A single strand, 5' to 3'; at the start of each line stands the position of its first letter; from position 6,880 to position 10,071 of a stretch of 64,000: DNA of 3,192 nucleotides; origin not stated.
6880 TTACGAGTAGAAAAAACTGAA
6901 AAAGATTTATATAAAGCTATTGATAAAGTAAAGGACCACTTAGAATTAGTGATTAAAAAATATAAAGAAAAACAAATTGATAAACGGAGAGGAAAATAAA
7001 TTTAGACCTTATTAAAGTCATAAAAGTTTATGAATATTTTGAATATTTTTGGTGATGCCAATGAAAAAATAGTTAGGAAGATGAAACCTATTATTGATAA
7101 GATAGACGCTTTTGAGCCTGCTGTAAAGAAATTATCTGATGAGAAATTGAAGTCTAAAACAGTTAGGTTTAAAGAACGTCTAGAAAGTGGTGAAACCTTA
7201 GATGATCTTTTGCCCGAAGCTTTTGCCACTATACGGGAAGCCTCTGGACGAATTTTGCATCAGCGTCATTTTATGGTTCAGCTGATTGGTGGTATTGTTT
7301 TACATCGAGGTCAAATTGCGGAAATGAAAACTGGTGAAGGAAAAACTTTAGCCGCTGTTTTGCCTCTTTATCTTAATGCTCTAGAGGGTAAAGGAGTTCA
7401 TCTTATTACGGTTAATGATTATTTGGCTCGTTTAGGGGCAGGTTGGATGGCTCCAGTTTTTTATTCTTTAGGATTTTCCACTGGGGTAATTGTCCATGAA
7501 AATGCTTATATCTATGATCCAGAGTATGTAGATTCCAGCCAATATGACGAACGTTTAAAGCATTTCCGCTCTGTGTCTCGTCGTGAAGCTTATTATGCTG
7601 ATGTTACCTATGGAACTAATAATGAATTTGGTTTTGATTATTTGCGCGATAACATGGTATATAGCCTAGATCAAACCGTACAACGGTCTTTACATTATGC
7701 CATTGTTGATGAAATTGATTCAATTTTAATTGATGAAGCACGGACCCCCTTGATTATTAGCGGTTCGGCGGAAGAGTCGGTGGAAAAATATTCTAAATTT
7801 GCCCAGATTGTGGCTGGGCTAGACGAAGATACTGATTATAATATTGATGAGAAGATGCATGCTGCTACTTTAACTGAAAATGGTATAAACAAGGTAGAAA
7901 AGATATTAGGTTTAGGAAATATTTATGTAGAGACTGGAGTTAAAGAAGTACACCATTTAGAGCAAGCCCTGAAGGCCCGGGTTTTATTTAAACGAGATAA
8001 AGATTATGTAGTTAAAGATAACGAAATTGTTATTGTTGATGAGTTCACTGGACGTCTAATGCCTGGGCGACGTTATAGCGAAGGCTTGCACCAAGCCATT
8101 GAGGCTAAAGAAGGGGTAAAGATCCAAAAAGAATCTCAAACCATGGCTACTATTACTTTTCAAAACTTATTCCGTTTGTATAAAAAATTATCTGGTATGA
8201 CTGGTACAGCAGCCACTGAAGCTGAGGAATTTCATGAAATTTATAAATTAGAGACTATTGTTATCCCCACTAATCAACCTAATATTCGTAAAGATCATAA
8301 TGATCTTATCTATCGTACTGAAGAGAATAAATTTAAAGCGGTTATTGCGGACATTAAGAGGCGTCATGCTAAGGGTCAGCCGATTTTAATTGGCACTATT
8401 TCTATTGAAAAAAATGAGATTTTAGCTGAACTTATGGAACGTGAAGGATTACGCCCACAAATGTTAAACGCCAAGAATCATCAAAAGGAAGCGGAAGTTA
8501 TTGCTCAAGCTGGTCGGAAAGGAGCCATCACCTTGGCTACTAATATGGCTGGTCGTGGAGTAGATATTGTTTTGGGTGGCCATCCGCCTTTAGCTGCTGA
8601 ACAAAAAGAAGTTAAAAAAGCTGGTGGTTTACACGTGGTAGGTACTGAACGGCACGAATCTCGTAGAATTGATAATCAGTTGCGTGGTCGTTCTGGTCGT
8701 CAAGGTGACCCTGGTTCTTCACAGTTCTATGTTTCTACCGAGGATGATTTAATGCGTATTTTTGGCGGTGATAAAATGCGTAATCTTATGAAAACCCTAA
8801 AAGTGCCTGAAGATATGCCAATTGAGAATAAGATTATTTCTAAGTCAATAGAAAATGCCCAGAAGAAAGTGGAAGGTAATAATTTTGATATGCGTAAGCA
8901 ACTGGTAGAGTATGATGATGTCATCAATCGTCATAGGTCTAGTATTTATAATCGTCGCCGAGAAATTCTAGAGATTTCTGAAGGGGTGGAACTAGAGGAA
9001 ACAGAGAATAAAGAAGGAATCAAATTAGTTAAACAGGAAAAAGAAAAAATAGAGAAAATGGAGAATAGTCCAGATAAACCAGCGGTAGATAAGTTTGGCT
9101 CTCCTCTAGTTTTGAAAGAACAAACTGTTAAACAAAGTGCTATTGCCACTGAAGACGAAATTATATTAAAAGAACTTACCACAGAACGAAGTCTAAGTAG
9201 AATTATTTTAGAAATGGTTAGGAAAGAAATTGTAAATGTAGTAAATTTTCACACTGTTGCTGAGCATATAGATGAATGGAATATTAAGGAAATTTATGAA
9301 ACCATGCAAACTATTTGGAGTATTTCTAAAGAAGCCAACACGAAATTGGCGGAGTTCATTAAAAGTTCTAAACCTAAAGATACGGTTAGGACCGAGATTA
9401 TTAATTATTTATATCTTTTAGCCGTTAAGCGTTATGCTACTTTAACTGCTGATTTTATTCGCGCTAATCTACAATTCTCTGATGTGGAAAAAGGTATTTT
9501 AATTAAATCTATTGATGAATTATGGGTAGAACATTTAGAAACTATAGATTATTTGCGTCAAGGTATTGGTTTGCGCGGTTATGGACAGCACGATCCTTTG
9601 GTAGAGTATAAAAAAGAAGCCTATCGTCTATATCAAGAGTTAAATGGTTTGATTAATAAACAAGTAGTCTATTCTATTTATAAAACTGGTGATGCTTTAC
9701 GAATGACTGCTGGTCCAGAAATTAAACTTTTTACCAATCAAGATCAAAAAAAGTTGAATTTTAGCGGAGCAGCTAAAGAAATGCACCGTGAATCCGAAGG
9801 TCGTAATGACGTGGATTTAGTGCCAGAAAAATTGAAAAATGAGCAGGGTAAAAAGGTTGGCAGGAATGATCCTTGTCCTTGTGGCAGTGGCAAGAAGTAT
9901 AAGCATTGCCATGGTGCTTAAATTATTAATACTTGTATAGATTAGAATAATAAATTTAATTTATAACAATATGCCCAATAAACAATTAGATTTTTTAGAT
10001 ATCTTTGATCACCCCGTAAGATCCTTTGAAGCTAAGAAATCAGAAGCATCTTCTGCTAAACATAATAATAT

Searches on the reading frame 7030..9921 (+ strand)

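Call 45: search_protein_families(library=pfam, proteins=[window:7030-9921:+], max_evalue=0.00001)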
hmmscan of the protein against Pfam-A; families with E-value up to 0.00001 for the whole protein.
window:7030-9921:+ (963 aa): 5 families
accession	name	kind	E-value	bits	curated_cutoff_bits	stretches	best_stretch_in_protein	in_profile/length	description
PF07517.20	SecA_DEAD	-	1.1e-121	406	24.6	1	5-402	3-290/290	SecA DEAD-like domain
PF21090.3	P-loop_SecA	-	2.5e-80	269.4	27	2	417-524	1-108/205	SecA P-loop domain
PF07516.18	SecA_SW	-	2.1e-49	168.8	26.7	2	717-885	52-198/200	SecA Wing and Scaffold domain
PF01043.26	SecA_PP_bind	-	8.5e-42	142.6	23.5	1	250-358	2-110/110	SecA preprotein cross-linking domain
PF02810.21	SEC-C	-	4.9e-11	42.7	20.4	1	945-962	1-18/19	SEC-C motif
